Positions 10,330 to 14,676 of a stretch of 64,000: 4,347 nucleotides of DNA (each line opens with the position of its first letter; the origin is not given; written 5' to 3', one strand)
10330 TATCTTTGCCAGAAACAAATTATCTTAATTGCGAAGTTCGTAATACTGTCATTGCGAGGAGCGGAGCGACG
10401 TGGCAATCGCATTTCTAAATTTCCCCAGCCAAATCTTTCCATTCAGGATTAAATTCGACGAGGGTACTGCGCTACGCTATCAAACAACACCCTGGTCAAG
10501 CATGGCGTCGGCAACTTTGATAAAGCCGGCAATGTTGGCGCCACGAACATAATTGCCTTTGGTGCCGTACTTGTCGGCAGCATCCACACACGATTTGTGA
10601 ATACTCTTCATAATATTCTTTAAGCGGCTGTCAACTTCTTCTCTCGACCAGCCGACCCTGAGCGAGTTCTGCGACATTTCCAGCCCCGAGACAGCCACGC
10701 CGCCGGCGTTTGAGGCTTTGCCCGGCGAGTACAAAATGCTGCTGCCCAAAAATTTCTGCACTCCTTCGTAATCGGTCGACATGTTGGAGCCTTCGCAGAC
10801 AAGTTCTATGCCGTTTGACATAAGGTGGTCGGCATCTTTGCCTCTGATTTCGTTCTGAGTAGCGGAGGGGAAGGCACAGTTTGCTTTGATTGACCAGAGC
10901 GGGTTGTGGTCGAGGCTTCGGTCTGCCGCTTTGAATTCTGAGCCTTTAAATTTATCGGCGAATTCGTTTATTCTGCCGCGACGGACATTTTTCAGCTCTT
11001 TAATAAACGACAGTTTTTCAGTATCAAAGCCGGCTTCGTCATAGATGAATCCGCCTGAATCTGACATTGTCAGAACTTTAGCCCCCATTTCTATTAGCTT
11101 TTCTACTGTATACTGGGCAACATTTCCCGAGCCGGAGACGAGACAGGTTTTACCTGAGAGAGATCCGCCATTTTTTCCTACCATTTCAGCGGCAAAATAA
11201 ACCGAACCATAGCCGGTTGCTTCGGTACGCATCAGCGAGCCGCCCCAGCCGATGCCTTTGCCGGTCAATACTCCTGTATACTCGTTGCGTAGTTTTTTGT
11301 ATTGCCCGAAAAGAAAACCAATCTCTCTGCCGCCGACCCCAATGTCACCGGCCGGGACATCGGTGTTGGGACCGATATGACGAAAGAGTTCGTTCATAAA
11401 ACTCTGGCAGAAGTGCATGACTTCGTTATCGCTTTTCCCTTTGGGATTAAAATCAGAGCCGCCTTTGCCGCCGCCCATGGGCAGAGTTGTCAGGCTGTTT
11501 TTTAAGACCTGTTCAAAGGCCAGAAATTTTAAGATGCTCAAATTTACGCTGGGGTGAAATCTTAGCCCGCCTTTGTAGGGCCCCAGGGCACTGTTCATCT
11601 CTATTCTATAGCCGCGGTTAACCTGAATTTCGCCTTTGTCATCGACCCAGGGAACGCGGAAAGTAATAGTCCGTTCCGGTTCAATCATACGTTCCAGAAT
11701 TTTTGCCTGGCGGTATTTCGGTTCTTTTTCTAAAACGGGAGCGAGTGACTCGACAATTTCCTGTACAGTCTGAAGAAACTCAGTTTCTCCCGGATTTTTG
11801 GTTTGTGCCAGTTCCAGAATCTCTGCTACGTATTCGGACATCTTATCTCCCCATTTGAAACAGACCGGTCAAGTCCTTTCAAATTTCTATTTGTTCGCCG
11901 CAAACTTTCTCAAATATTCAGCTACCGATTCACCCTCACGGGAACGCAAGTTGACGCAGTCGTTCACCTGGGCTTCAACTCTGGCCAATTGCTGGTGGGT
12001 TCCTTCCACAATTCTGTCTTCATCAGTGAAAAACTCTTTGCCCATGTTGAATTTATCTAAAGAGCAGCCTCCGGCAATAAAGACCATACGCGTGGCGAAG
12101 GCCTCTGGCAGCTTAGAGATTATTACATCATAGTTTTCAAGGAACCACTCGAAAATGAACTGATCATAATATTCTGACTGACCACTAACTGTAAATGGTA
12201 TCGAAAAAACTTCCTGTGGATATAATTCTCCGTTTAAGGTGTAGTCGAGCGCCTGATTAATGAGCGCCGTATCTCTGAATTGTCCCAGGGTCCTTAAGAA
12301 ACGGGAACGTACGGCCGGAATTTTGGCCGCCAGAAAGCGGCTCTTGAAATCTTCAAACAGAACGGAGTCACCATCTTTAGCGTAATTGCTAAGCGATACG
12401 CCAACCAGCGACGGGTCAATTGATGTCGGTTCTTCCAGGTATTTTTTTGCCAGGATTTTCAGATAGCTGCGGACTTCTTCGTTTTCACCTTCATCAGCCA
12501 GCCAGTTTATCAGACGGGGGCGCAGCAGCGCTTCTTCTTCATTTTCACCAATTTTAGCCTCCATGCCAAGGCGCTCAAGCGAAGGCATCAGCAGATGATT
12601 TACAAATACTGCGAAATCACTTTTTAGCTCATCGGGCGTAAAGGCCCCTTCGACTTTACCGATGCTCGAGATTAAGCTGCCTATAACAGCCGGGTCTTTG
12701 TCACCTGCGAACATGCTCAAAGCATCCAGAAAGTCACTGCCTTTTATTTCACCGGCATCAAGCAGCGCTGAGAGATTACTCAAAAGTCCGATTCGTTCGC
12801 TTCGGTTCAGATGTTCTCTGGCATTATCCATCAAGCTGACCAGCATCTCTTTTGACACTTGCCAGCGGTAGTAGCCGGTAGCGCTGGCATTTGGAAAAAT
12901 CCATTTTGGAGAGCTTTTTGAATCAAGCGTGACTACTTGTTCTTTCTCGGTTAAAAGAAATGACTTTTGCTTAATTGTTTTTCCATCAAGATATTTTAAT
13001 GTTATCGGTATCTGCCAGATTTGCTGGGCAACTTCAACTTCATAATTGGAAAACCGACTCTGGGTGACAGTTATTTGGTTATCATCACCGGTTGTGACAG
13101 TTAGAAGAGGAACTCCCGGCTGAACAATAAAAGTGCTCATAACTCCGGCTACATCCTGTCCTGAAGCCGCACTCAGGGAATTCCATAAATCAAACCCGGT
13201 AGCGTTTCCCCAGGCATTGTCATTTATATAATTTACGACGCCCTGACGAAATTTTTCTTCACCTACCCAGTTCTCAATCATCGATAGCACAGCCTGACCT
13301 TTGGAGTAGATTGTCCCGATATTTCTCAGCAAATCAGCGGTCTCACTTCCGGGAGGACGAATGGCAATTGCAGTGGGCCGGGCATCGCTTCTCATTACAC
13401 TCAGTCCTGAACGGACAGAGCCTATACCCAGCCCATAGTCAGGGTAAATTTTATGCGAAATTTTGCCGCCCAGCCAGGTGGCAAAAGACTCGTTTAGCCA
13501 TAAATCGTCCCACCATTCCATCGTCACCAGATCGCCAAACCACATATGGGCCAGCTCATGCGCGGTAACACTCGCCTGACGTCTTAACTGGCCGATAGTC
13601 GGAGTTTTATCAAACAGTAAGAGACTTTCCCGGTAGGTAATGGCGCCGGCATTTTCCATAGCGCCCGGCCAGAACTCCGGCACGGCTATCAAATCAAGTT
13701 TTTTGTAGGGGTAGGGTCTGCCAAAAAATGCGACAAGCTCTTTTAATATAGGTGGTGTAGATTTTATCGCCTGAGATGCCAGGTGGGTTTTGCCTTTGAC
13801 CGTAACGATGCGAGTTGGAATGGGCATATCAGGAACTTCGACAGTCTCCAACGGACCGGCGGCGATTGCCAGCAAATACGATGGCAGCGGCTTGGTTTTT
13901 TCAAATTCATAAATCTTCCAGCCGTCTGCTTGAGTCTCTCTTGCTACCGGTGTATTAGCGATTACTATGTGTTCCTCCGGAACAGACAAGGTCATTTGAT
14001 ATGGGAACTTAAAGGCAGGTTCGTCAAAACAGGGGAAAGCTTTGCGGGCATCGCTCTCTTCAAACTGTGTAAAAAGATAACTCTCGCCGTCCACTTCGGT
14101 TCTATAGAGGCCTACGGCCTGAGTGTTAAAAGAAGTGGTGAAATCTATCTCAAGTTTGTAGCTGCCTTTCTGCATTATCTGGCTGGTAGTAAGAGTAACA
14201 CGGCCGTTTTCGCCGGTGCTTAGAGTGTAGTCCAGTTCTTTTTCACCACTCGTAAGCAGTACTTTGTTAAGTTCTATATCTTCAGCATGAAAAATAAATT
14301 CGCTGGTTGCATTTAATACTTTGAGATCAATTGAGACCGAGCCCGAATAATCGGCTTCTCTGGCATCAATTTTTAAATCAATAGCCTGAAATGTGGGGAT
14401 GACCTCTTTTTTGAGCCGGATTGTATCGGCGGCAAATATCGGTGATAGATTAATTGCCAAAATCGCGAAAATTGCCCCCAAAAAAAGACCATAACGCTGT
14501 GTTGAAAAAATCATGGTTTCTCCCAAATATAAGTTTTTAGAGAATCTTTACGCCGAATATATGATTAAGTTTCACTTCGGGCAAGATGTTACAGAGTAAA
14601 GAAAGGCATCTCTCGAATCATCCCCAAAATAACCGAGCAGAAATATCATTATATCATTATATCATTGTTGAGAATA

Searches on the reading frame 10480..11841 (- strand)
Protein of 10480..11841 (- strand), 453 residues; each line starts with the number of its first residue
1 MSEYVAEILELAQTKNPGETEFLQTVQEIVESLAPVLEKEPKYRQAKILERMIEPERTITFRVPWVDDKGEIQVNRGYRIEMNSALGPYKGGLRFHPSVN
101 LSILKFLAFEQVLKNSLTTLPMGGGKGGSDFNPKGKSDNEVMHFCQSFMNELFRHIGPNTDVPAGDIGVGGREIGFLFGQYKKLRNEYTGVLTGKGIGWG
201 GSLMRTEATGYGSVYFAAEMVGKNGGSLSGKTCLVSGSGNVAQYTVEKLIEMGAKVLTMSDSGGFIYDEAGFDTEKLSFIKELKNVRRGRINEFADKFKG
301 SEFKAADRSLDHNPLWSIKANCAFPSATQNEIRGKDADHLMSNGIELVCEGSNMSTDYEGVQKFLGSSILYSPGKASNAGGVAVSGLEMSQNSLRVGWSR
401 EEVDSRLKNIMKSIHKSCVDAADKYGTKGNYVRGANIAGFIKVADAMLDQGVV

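Call 38: search_protein_families(library=pfam, proteins=[window:10480-11841:-], max_evalue=0.00001)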
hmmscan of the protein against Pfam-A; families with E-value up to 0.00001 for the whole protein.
window:10480-11841:- (453 aa): 2 families
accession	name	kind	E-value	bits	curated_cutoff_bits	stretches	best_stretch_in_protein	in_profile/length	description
PF00208.27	ELFV_dehydrog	-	1.6e-78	264.2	23.4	1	200-451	1-241/241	Glutamate/Leucine/Phenylalanine/Valine dehydrogenase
PF02812.23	ELFV_dehydrog_N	-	2.8e-51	173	25.3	1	55-183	1-129/129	Glu/Leu/Phe/Val dehydrogenase, dimerisation domain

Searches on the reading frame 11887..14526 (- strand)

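Call 38: search_protein_families(library=pfam, proteins=[window:11887-14526:-], max_evalue=0.00001)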
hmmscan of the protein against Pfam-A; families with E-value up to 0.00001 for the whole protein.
window:11887-14526:- (879 aa): 3 families
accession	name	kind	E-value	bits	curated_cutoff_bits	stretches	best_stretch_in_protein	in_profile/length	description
PF01433.26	Peptidase_M1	-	1.1e-56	192.3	27.7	1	255-466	4-218/218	Peptidase family M1 domain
PF11838.14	ERAP1_C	-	3.6e-46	158.5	38.2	1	542-847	1-309/318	ERAP1-like C-terminal domain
PF17900.6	Peptidase_M1_N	-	4e-39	135.1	25.8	1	48-218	6-186/186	Peptidase M1 N-terminal domain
